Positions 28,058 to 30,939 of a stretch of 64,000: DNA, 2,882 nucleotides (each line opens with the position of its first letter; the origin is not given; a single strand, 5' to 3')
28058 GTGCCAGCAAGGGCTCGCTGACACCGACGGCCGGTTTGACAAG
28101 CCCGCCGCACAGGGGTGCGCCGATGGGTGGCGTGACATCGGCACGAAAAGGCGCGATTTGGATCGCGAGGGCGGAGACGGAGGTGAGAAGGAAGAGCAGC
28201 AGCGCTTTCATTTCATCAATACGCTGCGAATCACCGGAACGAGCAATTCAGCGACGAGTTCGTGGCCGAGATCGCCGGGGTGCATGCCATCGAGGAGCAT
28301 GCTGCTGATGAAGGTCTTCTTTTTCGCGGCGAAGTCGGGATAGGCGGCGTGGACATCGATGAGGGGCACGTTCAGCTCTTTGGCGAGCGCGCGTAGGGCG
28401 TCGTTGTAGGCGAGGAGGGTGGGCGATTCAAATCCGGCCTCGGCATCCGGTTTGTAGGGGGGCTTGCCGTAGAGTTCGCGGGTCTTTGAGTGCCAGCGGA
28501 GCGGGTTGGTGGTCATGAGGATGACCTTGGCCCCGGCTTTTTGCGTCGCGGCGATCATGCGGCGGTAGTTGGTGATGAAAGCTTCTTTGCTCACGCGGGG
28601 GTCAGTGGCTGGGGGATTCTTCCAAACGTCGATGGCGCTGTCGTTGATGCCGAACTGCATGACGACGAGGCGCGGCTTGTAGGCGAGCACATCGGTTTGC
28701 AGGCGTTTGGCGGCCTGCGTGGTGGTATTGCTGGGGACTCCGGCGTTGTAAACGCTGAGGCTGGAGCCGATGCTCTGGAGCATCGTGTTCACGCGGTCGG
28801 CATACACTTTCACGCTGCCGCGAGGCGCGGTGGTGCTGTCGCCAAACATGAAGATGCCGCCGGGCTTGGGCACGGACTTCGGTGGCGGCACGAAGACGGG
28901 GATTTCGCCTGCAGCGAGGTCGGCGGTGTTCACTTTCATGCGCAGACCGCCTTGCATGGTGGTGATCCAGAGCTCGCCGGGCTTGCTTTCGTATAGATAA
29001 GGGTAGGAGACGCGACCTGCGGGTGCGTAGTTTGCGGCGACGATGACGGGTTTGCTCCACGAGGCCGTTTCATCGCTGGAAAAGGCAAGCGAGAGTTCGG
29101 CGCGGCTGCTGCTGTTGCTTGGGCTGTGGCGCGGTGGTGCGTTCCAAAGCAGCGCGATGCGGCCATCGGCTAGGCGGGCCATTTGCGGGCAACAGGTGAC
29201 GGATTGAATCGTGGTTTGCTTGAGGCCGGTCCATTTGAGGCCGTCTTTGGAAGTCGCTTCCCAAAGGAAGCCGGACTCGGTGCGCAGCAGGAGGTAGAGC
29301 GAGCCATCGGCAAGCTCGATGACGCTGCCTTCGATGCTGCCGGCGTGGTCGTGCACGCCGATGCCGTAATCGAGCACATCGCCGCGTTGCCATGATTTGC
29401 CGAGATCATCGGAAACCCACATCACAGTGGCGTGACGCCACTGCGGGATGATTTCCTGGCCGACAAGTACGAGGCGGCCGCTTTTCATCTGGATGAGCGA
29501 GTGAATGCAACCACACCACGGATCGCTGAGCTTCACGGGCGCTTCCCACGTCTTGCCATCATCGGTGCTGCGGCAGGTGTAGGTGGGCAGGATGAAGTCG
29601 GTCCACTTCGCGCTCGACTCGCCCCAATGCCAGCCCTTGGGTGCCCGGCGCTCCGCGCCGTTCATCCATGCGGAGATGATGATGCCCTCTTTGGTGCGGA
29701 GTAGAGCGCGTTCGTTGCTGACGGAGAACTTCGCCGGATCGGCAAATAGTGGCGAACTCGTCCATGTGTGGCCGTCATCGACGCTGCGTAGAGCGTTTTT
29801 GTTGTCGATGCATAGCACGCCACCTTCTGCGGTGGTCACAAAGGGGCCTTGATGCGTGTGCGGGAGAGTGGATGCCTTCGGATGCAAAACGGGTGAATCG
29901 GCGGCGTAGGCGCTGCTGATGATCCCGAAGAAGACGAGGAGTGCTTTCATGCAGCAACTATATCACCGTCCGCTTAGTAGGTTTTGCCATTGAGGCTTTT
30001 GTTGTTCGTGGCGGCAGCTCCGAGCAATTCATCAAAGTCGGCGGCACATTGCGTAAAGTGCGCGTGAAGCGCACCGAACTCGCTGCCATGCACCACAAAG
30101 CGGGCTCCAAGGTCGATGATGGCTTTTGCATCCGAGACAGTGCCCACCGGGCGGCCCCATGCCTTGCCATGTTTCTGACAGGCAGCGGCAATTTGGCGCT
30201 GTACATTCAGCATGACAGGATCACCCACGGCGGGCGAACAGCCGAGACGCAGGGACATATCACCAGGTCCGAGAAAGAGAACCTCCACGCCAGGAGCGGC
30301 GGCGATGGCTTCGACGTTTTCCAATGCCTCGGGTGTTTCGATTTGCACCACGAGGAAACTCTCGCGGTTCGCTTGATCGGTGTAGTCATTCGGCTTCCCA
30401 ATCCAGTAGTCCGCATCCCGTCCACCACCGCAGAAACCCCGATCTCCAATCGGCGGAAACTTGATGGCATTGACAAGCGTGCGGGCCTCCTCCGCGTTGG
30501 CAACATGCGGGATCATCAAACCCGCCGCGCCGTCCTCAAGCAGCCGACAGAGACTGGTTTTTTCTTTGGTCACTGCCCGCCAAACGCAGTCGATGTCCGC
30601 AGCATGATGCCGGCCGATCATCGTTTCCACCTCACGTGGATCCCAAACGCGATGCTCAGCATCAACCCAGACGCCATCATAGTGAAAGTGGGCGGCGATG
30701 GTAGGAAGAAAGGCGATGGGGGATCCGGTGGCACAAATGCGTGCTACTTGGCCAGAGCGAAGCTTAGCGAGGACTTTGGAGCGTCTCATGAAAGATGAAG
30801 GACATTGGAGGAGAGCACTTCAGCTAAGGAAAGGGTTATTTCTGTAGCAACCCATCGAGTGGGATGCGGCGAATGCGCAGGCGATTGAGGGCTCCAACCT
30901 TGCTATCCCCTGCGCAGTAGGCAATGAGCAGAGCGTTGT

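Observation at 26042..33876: Putative non-Nan pathway for releasing and degrading a sialic-acid-like (ulosonic) sugar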

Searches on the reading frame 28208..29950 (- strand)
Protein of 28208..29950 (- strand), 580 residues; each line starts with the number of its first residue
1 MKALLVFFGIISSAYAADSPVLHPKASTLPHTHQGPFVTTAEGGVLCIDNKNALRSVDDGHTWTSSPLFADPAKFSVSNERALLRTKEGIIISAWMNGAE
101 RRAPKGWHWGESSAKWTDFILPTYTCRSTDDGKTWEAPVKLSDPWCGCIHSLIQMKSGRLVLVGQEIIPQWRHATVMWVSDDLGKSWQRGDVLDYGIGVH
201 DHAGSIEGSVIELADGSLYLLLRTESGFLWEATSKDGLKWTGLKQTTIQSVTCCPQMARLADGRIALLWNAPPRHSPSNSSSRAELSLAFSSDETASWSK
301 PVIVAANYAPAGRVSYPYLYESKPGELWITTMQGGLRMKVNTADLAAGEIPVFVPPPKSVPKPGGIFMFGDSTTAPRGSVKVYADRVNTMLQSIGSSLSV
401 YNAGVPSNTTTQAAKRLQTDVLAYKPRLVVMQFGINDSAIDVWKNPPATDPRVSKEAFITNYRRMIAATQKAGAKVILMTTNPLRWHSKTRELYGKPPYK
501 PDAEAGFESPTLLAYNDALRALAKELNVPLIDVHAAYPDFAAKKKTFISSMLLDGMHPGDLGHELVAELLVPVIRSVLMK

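Call 3: search_protein_families(library=pfam, proteins=[window:28208-29950:-], max_evalue=0.01)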
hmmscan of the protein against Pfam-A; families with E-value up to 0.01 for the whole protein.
window:28208-29950:- (580 aa): 7 families
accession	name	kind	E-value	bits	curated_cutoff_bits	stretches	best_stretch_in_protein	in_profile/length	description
PF13088.12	BNR_2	-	2e-28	100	31.4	1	123-327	82-275/277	BNR repeat-like domain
PF13472.12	Lipase_GDSL_2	-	1.6e-26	94.3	32.9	1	369-565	2-178/178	GDSL-like Lipase/Acylhydrolase family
PF00657.28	Lipase_GDSL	-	2e-15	57.9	23.6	1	366-569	1-207/208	GDSL-like Lipase/Acylhydrolase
PF25182.1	NonGDSL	-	9.8e-05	22.2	80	1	376-499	43-154/220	Non-GDSL lipase-like family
PF02012.26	BNR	-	0.00012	22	27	0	128-136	3-11/12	BNR/Asp-box repeat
PF19040.6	SGNH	-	0.00092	19.4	27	1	425-569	91-245/248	SGNH domain (fused to AT3 domains)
PF04311.20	DUF459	-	0.0087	15.9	27.2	0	366-477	2-112/197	Protein of unknown function (DUF459)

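Call 4: search_protein_families(library=ncbifam, proteins=[window:28208-29950:-], max_evalue=0.01)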
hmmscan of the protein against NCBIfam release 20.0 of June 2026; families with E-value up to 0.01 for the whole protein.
window:28208-29950:- (580 aa): 4 families
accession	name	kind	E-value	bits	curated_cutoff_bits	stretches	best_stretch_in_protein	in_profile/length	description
NF042968.1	AcxylEst_AxeA1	equivalog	9.6e-06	24.2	700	1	393-569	305-458/459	acetylxylan esterase AxeA1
NF045728.1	glycosyl_F510_1955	equivalog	0.00035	19.9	175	0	43-93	105-163/246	F510_1955 family glycosylhydrolase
NF007819.1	PRK10528.1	equivalog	0.0005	19.8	270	1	381-439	48-106/210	multifunctional acyl-CoA thioesterase I/protease I/lysophospholipase L1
NF043016.1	DigluglyOctase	equivalog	0.0091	15.7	250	0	514-574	168-223/224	diglucosylglycerate octanoyltransferase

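Call 8: search_solved_structures(query=window:28208-29950:-, max_evalue=1, show_alignments=2)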
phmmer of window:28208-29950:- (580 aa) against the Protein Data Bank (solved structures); distinct sequences matched with E-value up to 1: 74 (the best 60 are shown).
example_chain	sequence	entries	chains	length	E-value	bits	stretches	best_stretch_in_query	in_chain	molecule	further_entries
1yzf_A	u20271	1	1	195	1.8e-09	39.8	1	366-576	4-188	lipase/acylhydrolase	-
3rjt_A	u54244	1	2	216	1.8e-08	36.6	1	375-571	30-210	Lipolytic protein G-D-S-L family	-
4oap_A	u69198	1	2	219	1.1e-06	30.6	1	388-570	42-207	Acetyl xylan esterase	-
4oao_A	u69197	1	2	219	2.5e-06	29.5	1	389-569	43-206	Acetyl xylan esterase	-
5jd3_A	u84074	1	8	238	3e-06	29.2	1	398-570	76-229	LAE5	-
5bn1_A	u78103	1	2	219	3.3e-06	29.1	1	388-570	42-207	Acetyl xylan esterase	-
4xma_A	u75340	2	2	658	3.7e-06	28.9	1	127-299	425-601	Sialidase B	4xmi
3w7v_A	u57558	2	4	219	3.8e-06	28.9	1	387-569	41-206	Acetyl xylan esterase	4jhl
4jko_A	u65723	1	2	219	4e-06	28.8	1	388-569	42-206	Acetyl xylan esterase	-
8u5o_A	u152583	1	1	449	4.6e-06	28.6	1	114-286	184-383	Exo-alpha-sialidase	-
8u2a_A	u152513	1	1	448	4.7e-06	28.6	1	114-286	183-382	Exo-alpha-sialidase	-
2bf6_A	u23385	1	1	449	4.8e-06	28.5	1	114-286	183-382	EXO-ALPHA-SIALIDASE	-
2vk5_A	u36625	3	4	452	4.9e-06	28.5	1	114-286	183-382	EXO-ALPHA-SIALIDASE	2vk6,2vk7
5tsp_A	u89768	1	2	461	7.8e-06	27.8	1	114-285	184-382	Sialidase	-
4xe9_A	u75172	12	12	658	8.8e-06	27.7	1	127-299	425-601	Sialidase B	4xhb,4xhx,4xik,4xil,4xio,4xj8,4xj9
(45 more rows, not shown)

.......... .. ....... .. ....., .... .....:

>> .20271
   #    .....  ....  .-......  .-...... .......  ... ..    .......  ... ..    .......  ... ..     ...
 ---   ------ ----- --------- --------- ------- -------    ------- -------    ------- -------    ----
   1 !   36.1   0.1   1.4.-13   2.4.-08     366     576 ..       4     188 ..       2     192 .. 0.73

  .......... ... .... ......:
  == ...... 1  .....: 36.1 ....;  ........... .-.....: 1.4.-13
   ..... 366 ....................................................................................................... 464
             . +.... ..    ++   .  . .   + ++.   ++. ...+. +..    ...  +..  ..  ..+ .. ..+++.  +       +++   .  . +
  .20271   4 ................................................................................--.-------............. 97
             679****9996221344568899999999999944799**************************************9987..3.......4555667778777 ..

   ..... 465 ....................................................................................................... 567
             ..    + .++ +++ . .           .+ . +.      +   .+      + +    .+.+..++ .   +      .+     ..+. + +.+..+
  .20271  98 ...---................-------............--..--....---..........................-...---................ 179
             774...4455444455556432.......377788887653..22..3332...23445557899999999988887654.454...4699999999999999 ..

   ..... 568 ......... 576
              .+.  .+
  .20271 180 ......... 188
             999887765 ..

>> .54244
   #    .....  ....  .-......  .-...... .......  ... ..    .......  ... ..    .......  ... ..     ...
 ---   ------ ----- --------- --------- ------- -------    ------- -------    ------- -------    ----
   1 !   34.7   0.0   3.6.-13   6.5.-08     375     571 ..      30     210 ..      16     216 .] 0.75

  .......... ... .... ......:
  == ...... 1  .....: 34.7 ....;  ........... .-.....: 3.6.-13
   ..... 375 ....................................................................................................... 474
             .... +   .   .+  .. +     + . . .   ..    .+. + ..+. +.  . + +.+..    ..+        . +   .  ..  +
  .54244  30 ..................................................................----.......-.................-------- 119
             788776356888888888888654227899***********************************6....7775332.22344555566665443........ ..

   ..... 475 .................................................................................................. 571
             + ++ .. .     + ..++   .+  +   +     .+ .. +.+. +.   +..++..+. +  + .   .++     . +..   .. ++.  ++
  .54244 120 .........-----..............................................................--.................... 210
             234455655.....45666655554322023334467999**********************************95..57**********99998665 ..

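Call 29: find_homologous_proteins(query=window:28208-29950:-, max_evalue=1e-10)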
Query window:28208-29950:- (580 aa): 990 proteins with E <= 1e-10 among 8000 candidates; the best 120 are listed.
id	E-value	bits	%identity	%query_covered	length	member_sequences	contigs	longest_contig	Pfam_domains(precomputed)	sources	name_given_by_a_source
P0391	0.0e+0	1210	89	100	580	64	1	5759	PF13472.13,PF13088.13,PF00657.29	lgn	-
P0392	0.0e+0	1203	90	97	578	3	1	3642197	PF13472.13,PF13088.13,PF00657.29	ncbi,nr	ncbi:MAG: exo-alpha-sialidase [Verrucomicrobiaceae bacterium]|nr:exo-alpha-sialidase [Verrucomicrobi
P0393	0.0e+0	1200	88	100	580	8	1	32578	PF13472.13,PF02012.27,PF13088.13,PF00657.29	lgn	-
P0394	0.0e+0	1200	90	97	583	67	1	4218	PF13472.13,PF02012.27,PF13088.13,PF00657.29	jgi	-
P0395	0.0e+0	1184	89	96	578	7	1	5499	PF13472.13,PF02012.27,PF13088.13,PF00657.29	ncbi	ncbi:MAG: hypothetical protein RIS79_434 [Verrucomicrobiota bacterium]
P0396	0.0e+0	1182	87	100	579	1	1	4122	PF13472.13,PF02012.27,PF13088.13,PF00657.29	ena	-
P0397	0.0e+0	1179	88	99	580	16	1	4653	PF13472.13,PF02012.27,PF13088.13,PF00657.29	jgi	jgi:lysophospholipase L1-like esterase/photosystem II stability/assembly factor-like uncharacterized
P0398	0.0e+0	1166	87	96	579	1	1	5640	PF13472.13,PF13088.13,PF00657.29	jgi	-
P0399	0.0e+0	1162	87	96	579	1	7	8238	PF13472.13,PF13088.13,PF00657.29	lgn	-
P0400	0.0e+0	1160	87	97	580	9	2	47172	PF13472.13,PF13088.13,PF00657.29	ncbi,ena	-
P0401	0.0e+0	1158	86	99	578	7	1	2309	PF13472.13,PF13088.13,PF00657.29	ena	-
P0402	0.0e+0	1154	85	100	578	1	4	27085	PF13472.13,PF02012.27,PF13088.13,PF00657.29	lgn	-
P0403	0.0e+0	1152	84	100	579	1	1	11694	PF13472.13,PF13088.13,PF00657.29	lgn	-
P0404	0.0e+0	1145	84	100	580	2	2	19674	PF13472.13,PF13088.13,PF00657.29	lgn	-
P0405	0.0e+0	1141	84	100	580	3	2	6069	PF13472.13,PF13088.13,PF00657.29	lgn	-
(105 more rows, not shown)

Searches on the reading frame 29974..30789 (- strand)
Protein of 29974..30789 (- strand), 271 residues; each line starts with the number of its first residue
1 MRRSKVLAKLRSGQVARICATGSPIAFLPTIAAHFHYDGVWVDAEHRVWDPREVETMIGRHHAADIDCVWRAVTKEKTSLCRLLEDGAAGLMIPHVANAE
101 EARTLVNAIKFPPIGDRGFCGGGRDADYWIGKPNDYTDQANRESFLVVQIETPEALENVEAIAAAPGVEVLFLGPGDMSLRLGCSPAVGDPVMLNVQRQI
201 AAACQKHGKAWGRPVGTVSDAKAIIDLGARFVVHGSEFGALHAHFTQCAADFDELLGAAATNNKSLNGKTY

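Call 3: search_protein_families(library=pfam, proteins=[window:29974-30789:-], max_evalue=0.01)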
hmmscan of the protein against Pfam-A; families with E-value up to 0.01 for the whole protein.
window:29974-30789:- (271 aa): 1 family
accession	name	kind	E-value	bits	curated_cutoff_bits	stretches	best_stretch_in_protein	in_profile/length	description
PF03328.21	HpcH_HpaI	-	8.9e-24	84.4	25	1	30-238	15-215/221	HpcH/HpaI aldolase/citrate lyase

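Call 4: search_protein_families(library=ncbifam, proteins=[window:29974-30789:-], max_evalue=0.01)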
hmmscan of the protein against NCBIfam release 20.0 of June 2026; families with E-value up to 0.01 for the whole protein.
window:29974-30789:- (271 aa): 6 families
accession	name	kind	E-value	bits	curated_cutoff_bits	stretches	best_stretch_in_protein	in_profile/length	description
TIGR02311.1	HpaI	equivalog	1.9e-35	122.5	368.8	1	22-252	19-248/249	4-hydroxy-2-oxoheptanedioate aldolase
NF007849.0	PRK10558.1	equivalog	9.8e-35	120.2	393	1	14-251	20-253/256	2-dehydro-3-deoxyglucarate aldolase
TIGR03239.1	GarL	equivalog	2.9e-33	115.5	406.75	1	13-247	12-242/249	2-dehydro-3-deoxyglucarate aldolase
NF007521.0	PRK10128.1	equivalog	1e-27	97.3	441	1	9-236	12-238/267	2-keto-3-deoxy-L-rhamnonate aldolase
NF038242.1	RipC_Ccl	equivalog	0.00013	21.6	375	1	138-225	108-195/268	itaconate degradation C-C-lyase RipC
TIGR03200.1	dearomat_oah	equivalog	0.0028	16.8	464.45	1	96-139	64-109/360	6-oxocyclohex-1-ene-1-carbonyl-CoA hydratase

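Call 35: search_solved_structures(query=window:29974-30789:-, max_evalue=0.001, show_alignments=2)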
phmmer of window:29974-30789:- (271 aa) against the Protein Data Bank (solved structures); distinct sequences matched with E-value up to 0.001: 21.
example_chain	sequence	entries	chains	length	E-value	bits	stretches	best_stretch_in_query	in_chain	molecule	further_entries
7et8_A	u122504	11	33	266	1.5e-26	96.7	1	25-262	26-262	4-hydroxy-2-oxoheptanedioate aldolase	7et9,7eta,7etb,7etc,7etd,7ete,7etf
1dxe_A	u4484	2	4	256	9.1e-25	90.9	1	19-251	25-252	2-DEHYDRO-3-DEOXY-GALACTARATE ALDOLASE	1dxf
2vws_A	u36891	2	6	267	2.1e-24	89.7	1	9-236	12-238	YFAU, 2-KETO-3-DEOXY SUGAR ALDOLASE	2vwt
2v5j_A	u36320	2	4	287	4.7e-24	88.5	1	24-250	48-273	2,4-DIHYDROXYHEPT-2-ENE-1,7-DIOIC ACID ALDOLASE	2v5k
4b5s_A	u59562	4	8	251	5.5e-24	88.3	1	25-239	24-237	4-HYDROXY-2-OXO-HEPTANE-1,7-DIOATE ALDOLASE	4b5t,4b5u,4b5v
7v8t_A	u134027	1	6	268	1.2e-23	87.3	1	8-252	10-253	2,4-dihydroxyhept-2-ene-1,7-dioic acid aldolase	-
4b5w_A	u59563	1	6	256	2e-23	86.5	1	26-242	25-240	4-HYDROXY-2-OXO-HEPTANE-1,7-DIOATE ALDOLASE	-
4b5x_A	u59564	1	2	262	3.8e-23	85.6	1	30-250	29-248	4-HYDROXY-2-OXO-HEPTANE-1,7-DIOATE ALDOLASE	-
1izc_A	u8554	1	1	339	5.1e-23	85.1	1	19-234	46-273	macrophomate synthase intermolecular Diels-Alderase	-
3qz6_A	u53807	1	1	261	1.1e-22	84.1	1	32-255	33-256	HpcH/HpaI aldolase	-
4mf4_A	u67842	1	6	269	4.5e-21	78.8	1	32-237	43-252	HpcH/HpaI aldolase/citrate lyase family protein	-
6r62_A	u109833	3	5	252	1.2e-17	67.5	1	32-251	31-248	HpcH/HpaI aldolase | hydroxyketoacid aldolase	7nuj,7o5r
7o5i_A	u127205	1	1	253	1.2e-17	67.5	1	32-251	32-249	HpcH/HpaI aldolase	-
7nr1_A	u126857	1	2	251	1.2e-17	67.5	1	32-251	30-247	HpcH/HpaI aldolase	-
7nnk_A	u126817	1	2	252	1.3e-17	67.5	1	32-251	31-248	HpcH/HpaI aldolase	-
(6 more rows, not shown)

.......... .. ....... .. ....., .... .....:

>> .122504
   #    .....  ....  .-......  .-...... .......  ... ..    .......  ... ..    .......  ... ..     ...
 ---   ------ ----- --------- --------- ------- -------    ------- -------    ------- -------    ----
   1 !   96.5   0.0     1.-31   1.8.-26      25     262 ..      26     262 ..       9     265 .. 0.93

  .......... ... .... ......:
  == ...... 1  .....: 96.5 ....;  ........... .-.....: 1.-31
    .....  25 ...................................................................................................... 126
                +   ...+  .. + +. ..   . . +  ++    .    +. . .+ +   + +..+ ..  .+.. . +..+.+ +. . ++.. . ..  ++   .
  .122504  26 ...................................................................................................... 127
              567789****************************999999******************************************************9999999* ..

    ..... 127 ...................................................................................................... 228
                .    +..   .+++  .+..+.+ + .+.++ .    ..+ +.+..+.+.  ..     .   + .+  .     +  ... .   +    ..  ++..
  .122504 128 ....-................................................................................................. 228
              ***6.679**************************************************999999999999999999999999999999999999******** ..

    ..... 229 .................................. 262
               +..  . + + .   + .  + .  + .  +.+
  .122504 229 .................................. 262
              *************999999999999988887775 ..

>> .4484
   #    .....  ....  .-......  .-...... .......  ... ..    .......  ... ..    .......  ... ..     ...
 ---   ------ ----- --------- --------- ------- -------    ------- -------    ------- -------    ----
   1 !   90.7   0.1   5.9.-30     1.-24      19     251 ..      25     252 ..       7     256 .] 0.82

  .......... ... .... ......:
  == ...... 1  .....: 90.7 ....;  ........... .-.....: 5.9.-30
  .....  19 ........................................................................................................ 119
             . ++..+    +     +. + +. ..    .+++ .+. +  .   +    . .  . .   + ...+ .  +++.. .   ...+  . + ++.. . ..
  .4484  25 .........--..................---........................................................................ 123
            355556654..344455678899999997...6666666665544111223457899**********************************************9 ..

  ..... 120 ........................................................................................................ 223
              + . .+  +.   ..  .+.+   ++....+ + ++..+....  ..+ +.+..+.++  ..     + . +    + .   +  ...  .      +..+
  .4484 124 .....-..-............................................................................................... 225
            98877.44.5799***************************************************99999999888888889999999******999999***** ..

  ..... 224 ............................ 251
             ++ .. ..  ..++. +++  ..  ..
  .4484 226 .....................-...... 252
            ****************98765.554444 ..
